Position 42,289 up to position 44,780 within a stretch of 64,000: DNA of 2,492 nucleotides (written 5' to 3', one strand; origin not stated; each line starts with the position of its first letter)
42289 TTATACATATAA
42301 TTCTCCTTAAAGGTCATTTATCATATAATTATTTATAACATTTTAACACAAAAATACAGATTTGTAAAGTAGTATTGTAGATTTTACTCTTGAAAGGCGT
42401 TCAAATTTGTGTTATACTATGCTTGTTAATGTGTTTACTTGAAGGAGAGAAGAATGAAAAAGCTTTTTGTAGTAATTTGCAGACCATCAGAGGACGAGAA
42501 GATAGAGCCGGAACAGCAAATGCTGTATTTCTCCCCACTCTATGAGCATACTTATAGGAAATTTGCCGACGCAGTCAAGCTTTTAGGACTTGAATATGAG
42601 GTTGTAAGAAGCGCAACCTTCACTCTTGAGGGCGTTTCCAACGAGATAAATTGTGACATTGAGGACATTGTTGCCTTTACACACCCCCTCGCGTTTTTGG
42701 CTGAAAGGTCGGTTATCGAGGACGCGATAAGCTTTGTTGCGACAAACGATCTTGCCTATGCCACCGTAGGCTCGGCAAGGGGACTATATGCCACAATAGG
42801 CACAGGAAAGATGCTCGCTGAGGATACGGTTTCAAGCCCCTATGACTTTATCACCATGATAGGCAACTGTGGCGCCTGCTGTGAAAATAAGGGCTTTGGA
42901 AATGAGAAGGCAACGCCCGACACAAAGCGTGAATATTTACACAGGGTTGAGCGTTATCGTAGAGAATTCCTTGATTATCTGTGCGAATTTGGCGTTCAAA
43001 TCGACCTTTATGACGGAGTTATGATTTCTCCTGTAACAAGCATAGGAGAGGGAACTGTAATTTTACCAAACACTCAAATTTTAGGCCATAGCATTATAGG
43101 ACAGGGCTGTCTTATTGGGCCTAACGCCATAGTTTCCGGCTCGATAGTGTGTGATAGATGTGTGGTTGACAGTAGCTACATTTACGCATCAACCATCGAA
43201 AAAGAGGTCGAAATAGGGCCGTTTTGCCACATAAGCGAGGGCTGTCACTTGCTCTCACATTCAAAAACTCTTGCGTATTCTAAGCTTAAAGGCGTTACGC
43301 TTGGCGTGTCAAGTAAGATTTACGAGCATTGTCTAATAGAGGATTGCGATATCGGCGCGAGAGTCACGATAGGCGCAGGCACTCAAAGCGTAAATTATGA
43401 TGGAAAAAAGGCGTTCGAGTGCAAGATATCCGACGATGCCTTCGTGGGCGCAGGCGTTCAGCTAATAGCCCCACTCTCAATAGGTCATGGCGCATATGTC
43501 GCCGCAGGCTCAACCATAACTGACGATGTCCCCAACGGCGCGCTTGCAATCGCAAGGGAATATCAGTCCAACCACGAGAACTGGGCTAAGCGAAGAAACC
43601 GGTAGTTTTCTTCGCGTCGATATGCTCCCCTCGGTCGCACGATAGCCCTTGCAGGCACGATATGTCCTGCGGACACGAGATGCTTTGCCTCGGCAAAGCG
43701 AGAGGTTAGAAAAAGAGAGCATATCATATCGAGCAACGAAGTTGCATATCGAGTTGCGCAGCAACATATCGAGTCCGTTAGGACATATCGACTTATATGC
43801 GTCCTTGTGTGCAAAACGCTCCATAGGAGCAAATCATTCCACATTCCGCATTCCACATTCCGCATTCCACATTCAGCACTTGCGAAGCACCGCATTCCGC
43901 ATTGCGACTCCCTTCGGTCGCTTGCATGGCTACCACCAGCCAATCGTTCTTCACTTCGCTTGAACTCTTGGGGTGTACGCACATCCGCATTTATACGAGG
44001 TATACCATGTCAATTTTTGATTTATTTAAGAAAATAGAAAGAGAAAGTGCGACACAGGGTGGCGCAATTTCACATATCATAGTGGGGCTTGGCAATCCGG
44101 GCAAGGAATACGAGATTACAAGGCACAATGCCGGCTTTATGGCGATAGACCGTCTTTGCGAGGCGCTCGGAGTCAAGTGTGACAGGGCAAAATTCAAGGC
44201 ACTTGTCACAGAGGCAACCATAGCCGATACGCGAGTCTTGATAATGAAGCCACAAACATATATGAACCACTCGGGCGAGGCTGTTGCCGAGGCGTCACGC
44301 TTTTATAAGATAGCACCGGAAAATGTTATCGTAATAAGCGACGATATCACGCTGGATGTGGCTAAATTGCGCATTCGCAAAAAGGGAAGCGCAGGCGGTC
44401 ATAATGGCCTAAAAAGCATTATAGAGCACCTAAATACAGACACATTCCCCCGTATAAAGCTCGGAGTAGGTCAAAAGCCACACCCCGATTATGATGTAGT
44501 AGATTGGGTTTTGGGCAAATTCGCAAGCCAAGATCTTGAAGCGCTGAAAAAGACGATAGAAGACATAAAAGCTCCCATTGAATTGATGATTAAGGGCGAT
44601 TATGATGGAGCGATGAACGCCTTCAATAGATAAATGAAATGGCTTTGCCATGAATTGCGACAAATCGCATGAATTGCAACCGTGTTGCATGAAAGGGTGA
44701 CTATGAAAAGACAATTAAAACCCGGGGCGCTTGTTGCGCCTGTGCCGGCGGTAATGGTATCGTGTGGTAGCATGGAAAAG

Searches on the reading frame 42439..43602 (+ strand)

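Call 24: search_protein_families(library=pfam, proteins=[window:42439-43602:+])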
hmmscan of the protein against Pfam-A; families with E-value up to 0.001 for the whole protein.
window:42439-43602:+ (388 aa): 4 families
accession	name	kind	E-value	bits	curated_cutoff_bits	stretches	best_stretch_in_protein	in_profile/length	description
PF00132.30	Hexapep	-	3.1e-23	80.9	27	3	200-234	2-36/36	Bacterial transferase hexapeptide (six repeats)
PF25084.1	LbH_EIF2B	-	6.8e-15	55.4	54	1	189-271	11-93/105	EIF2B subunit epsilon LbH domain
PF14602.12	Hexapep_2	-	5.6e-08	32.8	27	1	219-244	3-27/34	Hexapeptide repeat of succinyl-transferase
PF24894.1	Hexapep_GlmU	-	0.001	19.6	23.3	0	217-266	18-67/104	GlmU-like, C-terminal hexapeptide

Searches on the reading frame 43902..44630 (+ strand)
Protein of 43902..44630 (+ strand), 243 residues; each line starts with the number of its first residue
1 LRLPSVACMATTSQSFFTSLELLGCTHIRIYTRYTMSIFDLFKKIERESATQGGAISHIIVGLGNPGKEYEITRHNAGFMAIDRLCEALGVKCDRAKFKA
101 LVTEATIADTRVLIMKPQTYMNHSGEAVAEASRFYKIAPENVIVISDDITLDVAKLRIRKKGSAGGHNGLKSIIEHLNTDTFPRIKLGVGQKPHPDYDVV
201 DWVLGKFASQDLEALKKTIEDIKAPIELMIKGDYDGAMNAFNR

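Call 24: search_protein_families(library=pfam, proteins=[window:43902-44630:+])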
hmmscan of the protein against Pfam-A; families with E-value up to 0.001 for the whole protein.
window:43902-44630:+ (243 aa): 1 family
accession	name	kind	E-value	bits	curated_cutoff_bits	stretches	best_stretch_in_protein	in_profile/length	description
PF01195.25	Pept_tRNA_hydro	-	5e-70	235.5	27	1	59-242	1-183/183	Peptidyl-tRNA hydrolase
